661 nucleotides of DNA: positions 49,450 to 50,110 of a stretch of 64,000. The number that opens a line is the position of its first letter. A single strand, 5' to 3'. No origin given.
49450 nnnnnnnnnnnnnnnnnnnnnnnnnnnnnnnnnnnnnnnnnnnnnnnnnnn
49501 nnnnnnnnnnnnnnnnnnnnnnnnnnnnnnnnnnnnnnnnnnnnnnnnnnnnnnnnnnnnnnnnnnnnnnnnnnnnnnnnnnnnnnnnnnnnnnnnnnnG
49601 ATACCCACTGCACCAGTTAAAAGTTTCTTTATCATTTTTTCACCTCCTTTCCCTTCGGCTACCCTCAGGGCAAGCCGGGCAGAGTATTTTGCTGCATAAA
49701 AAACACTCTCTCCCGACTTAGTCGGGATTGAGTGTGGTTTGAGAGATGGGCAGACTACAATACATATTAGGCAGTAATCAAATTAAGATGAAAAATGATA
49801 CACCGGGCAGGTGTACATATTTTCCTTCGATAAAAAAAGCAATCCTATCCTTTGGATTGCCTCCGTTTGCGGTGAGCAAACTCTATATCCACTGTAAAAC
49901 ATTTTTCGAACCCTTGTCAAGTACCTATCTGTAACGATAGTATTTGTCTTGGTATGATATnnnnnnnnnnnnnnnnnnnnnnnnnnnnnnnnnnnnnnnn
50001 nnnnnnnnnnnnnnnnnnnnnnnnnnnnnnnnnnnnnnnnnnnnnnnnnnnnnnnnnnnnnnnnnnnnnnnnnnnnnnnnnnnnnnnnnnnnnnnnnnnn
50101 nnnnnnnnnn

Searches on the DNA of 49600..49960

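Call 18: search_rna_families(source=window, start=49600, end=49960, threshold=evalue, max_evalue=10)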
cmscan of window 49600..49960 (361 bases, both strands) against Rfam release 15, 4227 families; matches with E-value up to 10: 1.
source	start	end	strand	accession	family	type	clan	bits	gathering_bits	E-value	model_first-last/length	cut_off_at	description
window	49662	49726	-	RF03233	hvt-mir-H16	Gene; miRNA;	-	14.7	70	4.2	1-64/64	no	hvt-mir-H16 microRNA precursor family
